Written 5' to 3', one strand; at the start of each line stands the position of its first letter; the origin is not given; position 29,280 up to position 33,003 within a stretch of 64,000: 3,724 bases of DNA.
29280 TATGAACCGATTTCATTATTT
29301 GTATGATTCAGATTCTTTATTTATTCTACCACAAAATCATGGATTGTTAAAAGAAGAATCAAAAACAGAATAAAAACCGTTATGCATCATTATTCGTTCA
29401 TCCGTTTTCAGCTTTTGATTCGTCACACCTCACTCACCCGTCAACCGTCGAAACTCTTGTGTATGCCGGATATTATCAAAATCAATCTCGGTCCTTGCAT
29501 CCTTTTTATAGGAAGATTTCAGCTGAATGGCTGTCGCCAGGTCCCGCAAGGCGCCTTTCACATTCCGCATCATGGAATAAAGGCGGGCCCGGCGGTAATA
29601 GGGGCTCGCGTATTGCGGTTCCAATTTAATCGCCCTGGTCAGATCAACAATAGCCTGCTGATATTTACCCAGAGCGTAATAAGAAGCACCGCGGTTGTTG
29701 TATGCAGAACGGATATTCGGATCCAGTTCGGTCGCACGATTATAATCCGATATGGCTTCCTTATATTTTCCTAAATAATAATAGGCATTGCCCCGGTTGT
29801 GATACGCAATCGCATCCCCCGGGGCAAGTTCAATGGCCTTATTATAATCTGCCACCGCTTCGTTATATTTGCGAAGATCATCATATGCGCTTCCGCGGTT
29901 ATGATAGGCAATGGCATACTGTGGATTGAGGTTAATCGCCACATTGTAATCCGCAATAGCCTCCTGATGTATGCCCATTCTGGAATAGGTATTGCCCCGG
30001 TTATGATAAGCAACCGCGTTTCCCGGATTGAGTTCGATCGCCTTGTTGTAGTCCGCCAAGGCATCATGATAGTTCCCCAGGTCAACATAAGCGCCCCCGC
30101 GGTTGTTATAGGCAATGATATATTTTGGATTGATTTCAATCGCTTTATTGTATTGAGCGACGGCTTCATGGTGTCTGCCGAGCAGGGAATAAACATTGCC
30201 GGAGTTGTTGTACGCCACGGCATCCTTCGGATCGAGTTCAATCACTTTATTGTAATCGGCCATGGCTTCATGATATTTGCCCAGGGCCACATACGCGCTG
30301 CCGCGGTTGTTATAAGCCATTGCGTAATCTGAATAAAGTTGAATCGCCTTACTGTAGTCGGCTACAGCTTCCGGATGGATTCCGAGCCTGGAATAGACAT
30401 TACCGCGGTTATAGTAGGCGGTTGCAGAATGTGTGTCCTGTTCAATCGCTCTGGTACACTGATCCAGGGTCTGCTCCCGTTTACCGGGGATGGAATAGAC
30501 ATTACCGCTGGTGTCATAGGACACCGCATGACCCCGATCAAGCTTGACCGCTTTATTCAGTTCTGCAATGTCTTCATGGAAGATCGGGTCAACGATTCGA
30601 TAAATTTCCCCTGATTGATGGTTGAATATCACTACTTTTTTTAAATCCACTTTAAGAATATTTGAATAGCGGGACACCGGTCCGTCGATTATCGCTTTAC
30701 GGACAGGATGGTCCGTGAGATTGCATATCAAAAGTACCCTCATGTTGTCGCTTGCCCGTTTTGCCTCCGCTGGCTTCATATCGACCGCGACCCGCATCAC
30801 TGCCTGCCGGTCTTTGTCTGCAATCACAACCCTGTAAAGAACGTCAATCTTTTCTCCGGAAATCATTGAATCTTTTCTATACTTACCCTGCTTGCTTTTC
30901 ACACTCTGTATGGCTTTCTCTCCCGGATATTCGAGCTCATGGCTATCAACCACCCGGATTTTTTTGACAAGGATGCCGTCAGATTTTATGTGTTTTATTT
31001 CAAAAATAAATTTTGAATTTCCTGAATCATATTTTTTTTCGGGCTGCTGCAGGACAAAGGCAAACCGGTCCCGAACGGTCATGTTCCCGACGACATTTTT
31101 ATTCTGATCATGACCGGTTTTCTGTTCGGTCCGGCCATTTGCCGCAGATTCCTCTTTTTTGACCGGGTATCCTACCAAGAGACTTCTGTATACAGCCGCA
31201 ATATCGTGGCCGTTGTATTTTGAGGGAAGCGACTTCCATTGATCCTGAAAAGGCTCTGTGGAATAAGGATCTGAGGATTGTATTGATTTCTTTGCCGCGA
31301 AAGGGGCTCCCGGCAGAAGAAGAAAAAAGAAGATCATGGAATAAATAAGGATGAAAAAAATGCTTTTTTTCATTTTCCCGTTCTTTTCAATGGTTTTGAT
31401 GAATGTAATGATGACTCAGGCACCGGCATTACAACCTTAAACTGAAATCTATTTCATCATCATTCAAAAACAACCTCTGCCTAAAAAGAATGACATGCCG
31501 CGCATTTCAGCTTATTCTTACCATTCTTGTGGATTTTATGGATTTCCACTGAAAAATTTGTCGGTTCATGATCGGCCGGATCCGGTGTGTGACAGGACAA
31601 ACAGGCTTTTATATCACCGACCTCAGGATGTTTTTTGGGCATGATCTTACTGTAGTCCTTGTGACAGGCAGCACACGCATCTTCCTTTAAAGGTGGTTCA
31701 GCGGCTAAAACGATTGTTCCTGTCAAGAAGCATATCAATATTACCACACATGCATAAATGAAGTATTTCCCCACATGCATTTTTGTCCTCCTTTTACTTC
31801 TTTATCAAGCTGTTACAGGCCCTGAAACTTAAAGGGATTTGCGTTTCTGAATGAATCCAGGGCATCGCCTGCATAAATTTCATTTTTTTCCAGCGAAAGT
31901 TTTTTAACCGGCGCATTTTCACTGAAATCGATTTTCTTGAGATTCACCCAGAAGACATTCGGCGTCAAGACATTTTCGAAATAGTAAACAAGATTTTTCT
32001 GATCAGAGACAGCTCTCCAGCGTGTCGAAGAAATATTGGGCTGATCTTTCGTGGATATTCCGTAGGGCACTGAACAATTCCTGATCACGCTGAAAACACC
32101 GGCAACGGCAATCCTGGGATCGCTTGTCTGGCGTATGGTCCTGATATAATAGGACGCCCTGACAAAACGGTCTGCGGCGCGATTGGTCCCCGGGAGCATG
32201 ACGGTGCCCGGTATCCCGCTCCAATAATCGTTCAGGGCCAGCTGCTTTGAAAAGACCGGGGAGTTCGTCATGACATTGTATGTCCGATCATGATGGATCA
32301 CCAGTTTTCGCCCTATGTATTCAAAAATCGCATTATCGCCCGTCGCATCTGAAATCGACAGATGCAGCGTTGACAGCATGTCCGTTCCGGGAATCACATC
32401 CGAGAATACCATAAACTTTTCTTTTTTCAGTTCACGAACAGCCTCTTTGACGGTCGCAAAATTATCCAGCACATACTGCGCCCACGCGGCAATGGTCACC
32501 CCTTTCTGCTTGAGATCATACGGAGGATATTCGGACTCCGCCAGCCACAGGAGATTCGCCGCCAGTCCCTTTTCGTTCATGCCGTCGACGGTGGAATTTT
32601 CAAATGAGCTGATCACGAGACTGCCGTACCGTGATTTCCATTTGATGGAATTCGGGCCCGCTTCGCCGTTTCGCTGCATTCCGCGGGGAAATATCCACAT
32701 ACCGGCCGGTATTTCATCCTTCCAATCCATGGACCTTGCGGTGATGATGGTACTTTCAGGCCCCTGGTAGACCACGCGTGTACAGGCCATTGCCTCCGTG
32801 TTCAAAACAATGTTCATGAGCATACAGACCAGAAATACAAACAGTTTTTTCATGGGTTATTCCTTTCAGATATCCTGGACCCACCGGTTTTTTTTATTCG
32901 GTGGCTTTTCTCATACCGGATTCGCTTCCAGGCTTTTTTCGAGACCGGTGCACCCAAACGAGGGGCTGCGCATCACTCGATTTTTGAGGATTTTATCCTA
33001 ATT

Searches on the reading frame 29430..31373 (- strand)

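Call 25: search_protein_families(library=ncbifam, proteins=[window:29430-31373:-], max_evalue=0.00001)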
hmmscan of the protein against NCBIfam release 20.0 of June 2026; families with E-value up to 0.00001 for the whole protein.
window:29430-31373:- (647 aa): 17 families
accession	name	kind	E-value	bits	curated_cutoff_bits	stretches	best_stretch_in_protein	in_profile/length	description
TIGR02917.1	PEP_TPR_lipo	equivalog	3.8e-43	147.5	312.2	4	335-492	347-504/899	XrtA/PEP-CTERM system TPR-repeat protein PrsT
NF047558.1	TPR_END_plus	domain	2.4e-39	133.1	32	1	592-645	2-55/56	TPR end-of-group domain-containing protein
NF040959.1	MamA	equivalog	1.4e-37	129.2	200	3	279-423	33-177/204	magnetosome protein MamA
TIGR00990.1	3a0801s09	subfamily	3.3e-37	128.4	757.25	3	447-553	325-431/615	mitochondrial import receptor subunit TOM70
NF008391.2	PRK11189.1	equivalog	3.7e-31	108.7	250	3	313-405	61-153/297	lipoprotein NlpI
TIGR02521.1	type_IV_pilW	equivalog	1.8e-27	96.4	154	3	358-448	38-128/234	type IV pilus biogenesis/stability protein PilW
NF047507.1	TPR_BatC_Lepto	exception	2.7e-25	89.1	175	2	497-589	34-130/214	TPR repeat-containing protein BatC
NF033762.1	social_mot_Tgl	equivalog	1.7e-24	86.6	225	2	364-499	44-182/252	social motility TPR repeat lipoprotein Tgl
TIGR02552.1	LcrH_SycD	equivalog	1.4e-19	70.2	104.8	0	562-623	59-120/136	SycD/LcrH family type III secretion system chaperone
NF033920.0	C39_PA2778_fam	equivalog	2.9e-18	66.2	150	2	319-416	158-255/255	PA2778 family cysteine peptidase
NF033758.1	gliding_GltE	equivalog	2.5e-14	53.1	225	1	400-520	237-358/411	adventurous gliding motility TPR repeat lipoprotein GltE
NF008520.0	PRK11447.1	equivalog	1.3e-13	49.7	858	0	339-417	257-335/1157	cellulose synthase complex outer membrane protein BcsC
NF002725.1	PRK02603.1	equivalog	1.6e-13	51.1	143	0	350-429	34-116/173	photosystem I assembly protein Ycf3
TIGR04510.1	mod_pep_cyc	subfamily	9.4e-11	40.9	400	0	561-622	404-465/814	putative peptide modification system cyclase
NF040561.1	PrimPol_Msp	equivalog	1.4e-10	40.3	200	0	299-399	7-99/515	CRISPR-associated primase-polymerase type A1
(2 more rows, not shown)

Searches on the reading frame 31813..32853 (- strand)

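Call 25: search_protein_families(library=ncbifam, proteins=[window:31813-32853:-], max_evalue=0.00001)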
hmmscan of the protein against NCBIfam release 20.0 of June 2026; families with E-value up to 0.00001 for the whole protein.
window:31813-32853:- (346 aa): 3 families
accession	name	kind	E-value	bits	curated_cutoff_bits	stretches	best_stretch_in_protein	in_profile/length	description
NF038245.1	bile_salt_hydro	equivalog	7.3e-27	94.4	350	2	24-210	2-187/314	choloylglycine hydrolase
NF058572.1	PenVAmdYxeL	equivalog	1.2e-21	77.2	600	2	24-206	2-183/328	penicillin V amidase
NF040521.1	C45_proenzyme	subfamily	2.5e-12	46.8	85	1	6-282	74-305/313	C45 family autoproteolytic acyltransferase/hydrolase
